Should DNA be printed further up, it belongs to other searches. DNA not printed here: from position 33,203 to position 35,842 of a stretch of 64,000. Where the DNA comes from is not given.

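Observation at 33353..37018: Orphan 1.2-kaa Upf1/DNA2-like SF1 helicase with five N-terminal ~90-aa tandem repeats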

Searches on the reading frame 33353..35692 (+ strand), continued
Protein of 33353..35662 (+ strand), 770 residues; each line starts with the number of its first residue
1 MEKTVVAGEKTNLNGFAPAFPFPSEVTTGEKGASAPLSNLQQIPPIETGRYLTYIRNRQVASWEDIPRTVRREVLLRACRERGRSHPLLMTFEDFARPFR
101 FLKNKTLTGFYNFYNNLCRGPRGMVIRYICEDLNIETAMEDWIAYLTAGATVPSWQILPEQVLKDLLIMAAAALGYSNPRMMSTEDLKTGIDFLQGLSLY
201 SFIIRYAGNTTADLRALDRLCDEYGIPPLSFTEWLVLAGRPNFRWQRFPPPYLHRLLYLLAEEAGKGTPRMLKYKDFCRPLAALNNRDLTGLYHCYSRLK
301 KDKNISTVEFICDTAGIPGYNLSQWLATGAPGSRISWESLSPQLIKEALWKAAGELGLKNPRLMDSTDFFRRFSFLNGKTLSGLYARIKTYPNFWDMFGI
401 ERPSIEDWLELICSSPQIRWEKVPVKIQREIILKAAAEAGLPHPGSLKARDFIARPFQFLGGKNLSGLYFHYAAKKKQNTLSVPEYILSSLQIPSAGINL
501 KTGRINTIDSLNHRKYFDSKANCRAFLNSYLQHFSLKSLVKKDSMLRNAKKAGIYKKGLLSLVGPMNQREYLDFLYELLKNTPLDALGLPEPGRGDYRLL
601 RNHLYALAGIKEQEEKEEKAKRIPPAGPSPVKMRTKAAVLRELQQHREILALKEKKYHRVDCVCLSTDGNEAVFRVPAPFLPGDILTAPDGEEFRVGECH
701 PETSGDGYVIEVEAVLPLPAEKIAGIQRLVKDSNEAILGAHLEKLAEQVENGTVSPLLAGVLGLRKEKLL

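Call 23: find_related_loci(query=A2, collection=genome_contigs, flank=8000)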
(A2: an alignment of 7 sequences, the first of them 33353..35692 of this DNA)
Query A2 (780 aa) in genome_contigs; peptide patterns used: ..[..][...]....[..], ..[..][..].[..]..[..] (x = any residue, [..] = any of these).
53 stretches matched a pattern; 20 encode a relative of the query (tblastn E <= 1e-3); 18 distinct loci.
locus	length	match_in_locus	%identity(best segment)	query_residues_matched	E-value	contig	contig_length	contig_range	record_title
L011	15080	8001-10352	84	1-780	0e+0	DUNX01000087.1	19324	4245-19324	MAG TPA_asm: Bacillota bacterium isolate AS08sgBPME_117 212767_AS08, whole genome shotgun sequence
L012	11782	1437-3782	81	1-780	0e+0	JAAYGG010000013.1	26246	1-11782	MAG: Bacillota bacterium isolate AS09scLD_203 14288_AS09, whole genome shotgun sequence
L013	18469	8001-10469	44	43-779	0e+0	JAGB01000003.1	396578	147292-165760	Caldicoprobacter oshimai DSM 21659 K363DRAFT_scaffold00003.3_C, whole genome shotgun sequence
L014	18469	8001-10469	45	43-779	0e+0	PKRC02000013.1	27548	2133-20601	MAG: Clostridia bacterium isolate ZC4RG12 NODE_1265_length_27548_cov_41.173099, whole genome shotgun sequence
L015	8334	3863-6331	44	43-779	0e+0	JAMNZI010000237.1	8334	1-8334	MAG: Bacillota bacterium isolate Bin_46 Bin_46_scaffold_8706, whole genome shotgun sequence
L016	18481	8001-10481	43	43-779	0e+0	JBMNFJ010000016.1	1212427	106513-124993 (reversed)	MAG: Caldicoprobacterales bacterium isolate SBF912LR0HQ0095 contig_9667, whole genome shotgun sequence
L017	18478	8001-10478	43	30-779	0e+0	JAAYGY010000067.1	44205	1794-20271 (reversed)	MAG: Clostridiales bacterium isolate AS09scLD_29 236563_AS09, whole genome shotgun sequence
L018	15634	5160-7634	43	42-779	0e+0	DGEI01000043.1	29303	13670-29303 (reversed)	MAG TPA_asm: Firmicutes bacterium UBA3930 UBA3930_contig_4555, whole genome shotgun sequence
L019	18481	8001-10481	43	30-779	0e+0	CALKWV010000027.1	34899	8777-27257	MAG TPA_asm: uncultured Firmicutes bacterium isolate SRR6713629_bin.36_CONCOCT_v1.1_MAG genome assembly, contig: ERZ7949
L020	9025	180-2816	42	37-779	0e+0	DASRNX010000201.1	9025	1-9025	MAG TPA_asm: Clostridia bacterium isolate SMAG_U10253 k141_196846, whole genome shotgun sequence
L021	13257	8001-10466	41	15-770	0e+0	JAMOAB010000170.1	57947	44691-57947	MAG: Bacillota bacterium isolate Bin_63 Bin_63_scaffold_263, whole genome shotgun sequence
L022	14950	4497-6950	40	20-768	0e+0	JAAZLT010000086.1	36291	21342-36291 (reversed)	MAG: Clostridiales bacterium isolate AS23ysBPME_249 100359_AS23, whole genome shotgun sequence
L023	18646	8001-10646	43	37-778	7e-158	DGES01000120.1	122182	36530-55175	MAG TPA_asm: Firmicutes bacterium UBA3920 UBA3920_contig_698, whole genome shotgun sequence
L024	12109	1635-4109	43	37-779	0e+0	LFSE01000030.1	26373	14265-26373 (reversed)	MAG: Clostridiales bacterium DTU074 scaffold36270, whole genome shotgun sequence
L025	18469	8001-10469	44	43-779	0e+0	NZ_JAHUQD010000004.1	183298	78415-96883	Caldicoprobacter algeriensis strain TH7C1 NODE_4_length_183298_cov_34.602453, whole genome shotgun sequence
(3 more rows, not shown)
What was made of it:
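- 18 GTDB species carry it, including Caldicoprobacter oshimai DSM 21659 and C. algeriensis TH7C1 (call 23).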

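Call 89: find_related_loci(query=A2, collection=viral_contigs, flank=3000)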
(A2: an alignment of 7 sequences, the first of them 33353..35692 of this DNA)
Query A2 (780 aa) in viral_contigs; peptide patterns used: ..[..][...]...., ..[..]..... (x = any residue, [..] = any of these).
97 stretches matched a pattern, but none encodes a relative of the query by tblastn (E <= 1e-3).
